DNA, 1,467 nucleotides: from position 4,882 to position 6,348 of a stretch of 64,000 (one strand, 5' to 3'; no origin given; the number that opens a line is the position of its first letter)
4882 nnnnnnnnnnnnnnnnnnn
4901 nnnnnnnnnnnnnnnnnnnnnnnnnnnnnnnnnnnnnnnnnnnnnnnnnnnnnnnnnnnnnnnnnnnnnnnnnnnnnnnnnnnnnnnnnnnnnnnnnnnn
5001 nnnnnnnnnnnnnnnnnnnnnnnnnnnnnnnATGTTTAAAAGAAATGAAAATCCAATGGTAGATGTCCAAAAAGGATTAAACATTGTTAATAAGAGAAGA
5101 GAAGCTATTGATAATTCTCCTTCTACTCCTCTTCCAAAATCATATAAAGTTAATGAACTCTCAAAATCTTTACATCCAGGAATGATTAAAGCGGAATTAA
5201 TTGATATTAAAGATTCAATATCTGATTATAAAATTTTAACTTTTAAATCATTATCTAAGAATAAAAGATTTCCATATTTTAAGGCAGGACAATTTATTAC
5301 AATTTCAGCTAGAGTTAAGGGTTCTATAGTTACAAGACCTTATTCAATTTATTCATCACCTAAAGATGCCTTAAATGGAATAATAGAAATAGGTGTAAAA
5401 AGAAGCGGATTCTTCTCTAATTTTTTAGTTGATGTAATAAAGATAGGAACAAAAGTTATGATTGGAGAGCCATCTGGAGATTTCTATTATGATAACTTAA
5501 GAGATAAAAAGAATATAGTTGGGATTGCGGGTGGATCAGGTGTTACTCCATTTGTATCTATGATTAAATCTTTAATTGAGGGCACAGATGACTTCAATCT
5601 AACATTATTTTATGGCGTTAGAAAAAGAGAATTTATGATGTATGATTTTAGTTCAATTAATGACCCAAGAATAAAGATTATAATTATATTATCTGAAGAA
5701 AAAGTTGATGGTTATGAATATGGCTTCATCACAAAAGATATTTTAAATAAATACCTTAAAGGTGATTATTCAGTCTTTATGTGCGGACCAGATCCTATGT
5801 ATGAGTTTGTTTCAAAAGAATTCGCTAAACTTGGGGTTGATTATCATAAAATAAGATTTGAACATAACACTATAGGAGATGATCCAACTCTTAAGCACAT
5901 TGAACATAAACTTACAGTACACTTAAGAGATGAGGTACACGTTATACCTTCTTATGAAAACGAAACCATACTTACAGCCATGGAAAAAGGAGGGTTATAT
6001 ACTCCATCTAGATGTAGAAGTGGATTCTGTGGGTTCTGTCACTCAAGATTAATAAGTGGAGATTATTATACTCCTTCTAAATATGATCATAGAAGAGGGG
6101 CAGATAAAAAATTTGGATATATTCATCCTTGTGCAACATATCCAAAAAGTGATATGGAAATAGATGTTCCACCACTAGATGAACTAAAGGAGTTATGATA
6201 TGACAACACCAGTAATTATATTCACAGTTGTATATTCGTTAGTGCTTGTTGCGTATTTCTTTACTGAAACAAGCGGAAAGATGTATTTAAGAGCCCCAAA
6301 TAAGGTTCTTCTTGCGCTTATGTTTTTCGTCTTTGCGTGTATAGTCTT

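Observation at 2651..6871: Four-gene, zero-gap lipid operon: DAG-kinase-like kinase, CrtI-like flavoenzyme, FNR/2Fe-2S reductase, YhhN lysoplasmalogenase-like protein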

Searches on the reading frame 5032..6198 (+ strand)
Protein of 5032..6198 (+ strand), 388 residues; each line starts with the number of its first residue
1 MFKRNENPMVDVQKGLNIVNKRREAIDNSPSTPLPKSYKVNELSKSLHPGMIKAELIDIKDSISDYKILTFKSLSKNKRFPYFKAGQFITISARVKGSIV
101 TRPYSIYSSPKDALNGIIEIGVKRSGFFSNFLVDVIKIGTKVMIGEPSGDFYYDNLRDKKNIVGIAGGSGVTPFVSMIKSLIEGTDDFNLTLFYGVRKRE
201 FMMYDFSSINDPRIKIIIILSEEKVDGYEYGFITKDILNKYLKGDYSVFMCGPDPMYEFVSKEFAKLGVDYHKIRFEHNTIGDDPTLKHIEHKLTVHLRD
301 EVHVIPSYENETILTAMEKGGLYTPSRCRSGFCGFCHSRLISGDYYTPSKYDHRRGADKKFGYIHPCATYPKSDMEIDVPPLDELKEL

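Call 3: search_protein_families(library=pfam, proteins=[window:5032-6198:+], max_evalue=0.01)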
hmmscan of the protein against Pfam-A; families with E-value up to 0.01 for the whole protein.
window:5032-6198:+ (388 aa): 5 families
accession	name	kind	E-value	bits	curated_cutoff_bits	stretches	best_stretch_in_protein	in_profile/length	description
PF00175.26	NAD_binding_1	-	1.9e-12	48.2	22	1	165-261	2-108/109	Oxidoreductase NAD-binding domain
PF00970.30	FAD_binding_6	-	5.1e-10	40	21.1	1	55-153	3-99/99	Oxidoreductase FAD-binding domain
PF00111.32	Fer2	-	9.5e-10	38.7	21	1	304-372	9-77/77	2Fe-2S iron-sulfur cluster binding domain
PF08030.17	NAD_binding_6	-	1.9e-05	25.2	22.2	1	160-194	2-29/156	Ferric reductase NAD binding domain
PF08022.18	FAD_binding_8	-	0.0034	17.9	22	1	73-132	20-78/109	FAD-binding domain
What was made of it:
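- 5032..6198 (+): FNR-type NAD(P)H oxidoreductase with a C-terminal plant-type [2Fe-2S] domain, 388 aa; dedicated electron-transfer partner. Pfam FAD_binding_6, NAD_binding_1 and Fer2 (call 3).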

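Call 4: search_protein_families(library=ncbifam, proteins=[window:5032-6198:+], max_evalue=0.01)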
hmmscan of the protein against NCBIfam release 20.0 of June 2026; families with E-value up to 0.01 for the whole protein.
window:5032-6198:+ (388 aa): 26 families (the best 25 are shown)
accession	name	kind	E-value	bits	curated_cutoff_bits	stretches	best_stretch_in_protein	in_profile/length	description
NF007964.0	PRK10684.1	equivalog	5.5e-37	127.4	383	1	78-377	32-332/333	NADH oxidoreductase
TIGR02160.1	PA_CoA_Oxy5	hypoth_equivalog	1.7e-36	125.7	420.8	1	82-374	32-345/352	1,2-phenylacetyl-CoA epoxidase subunit PaaE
NF040810.1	BenC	equivalog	4.3e-36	124.7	430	2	53-278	106-329/333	benzoate 1,2-dioxygenase electron transfer component BenC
NF045803.1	MethMoxFADbindMmoC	equivalog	8.4e-30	103.7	500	2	53-277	108-338/343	aromatic/alkene monooxygenase hydroxylase FAD-binding subunit MmoC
NF058606.1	GlBtMonoRdsGbcB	equivalog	2.4e-28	99.1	500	1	68-378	28-361/362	glycine betaine monooxygenase reductase subunit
NF009805.0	PRK13289.1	equivalog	5.3e-24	84.9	432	1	78-277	180-390/399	NO-inducible flavohemoprotein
NF008822.0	PRK11872.1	equivalog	5.6e-24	84.8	402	2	46-278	101-334/341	anthranilate 1,2-dioxygenase electron transfer component AntC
TIGR01941.1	nqrF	equivalog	2e-16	59.9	295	1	125-276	239-400/405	NADH:ubiquinone reductase (Na(+)-transporting) subunit F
NF005963.0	PRK08051.1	equivalog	6.3e-14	51.8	230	1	80-266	28-217/233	NAD(P)H-flavin reductase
NF000798.0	PRK00054.1-3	equivalog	2e-12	47.3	219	1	83-262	31-192/244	dihydroorotate dehydrogenase electron transfer subunit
NF006220.0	PRK08345.1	subfamily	2.3e-12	46.8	395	1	53-273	12-245/294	cytochrome-c3 hydrogenase subunit gamma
NF040830.1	sulfhyd_ShyC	equivalog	1e-11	44.6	600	1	53-204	8-153/288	NAD(P)-dependent hydrogenase/sulfhydrogenase 2 subunit gamma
TIGR02911.1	sulfite_red_B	equivalog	2e-11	43.5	288.6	1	84-275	32-220/261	anaerobic sulfite reductase subunit AsrB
NF052252.1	flav_redu_LuxG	exception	7.2e-11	41.7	340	1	70-264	15-213/232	flavin mononucleotide reductase LuxG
NF004317.0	PRK05713.1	equivalog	2.7e-10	40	338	1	79-183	115-216/312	iron-sulfur-binding ferredoxin reductase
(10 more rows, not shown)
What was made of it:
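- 5032..6198 (+): Nearest NCBIfam models are Hcr-type NADH oxidoreductase, PaaE and BenC, E 1e-36 to 1e-37 (call 4).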

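Call 17: search_solved_structures(query=window:5032-6198:+, max_evalue=0.001)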
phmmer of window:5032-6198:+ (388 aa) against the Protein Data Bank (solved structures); distinct sequences matched with E-value up to 0.001: 111 (the best 60 are shown).
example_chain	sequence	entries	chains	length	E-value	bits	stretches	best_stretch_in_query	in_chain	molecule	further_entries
1krh_A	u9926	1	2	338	2.8e-22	82.2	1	62-271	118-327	Benzoate 1,2-Dioxygenase Reductase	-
5ogx_A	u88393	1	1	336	1e-17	67.1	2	82-275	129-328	Cytochrome P450 reductase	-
7c3a_A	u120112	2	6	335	4.3e-13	51.9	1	82-277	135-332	Ferredoxin reductase component of carbazole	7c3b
7rom_A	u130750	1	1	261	7.1e-13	51.2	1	85-269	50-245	NADH-cytochrome b5 reductase 1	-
4wqm_A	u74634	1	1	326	2e-12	49.7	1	156-264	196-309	Toluene-4-monooxygenase electron transfer component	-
2r6h_A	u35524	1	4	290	2.3e-12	49.5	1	94-276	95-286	NADH:ubiquinone oxidoreductase, Na translocating, F subunit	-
6kbh_A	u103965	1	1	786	5.3e-12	48.3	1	61-344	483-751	Cytochrome P450 monooxygenase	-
7xk3_F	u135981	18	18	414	6.9e-12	47.9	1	131-275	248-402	Na(+)-translocating NADH-quinone reductase subunit F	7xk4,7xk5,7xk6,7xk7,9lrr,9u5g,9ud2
8a1t_F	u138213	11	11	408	7.3e-12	47.9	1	131-274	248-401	Na(+)-translocating NADH-quinone reductase subunit F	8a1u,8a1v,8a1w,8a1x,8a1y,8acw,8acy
6rr3_A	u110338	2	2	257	7.3e-11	44.6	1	80-213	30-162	Ferredoxin-NADP reductase | Ferredoxin--NADP reductase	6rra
9gxb_A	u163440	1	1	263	7.6e-11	44.5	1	80-213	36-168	ferredoxin--NADP(+) reductase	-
9gxc_A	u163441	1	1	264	7.6e-11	44.5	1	80-213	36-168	ferredoxin--NADP(+) reductase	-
2pia_A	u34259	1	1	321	1e-10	44.1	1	78-345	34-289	PHTHALATE DIOXYGENASE REDUCTASE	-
7tnv_A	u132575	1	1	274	2.3e-10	42.9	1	82-260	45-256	NADH-cytochrome b5 reductase 3 soluble form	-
7thg_A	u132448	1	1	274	2.7e-10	42.7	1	82-260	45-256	NADH-cytochrome b5 reductase 3 soluble form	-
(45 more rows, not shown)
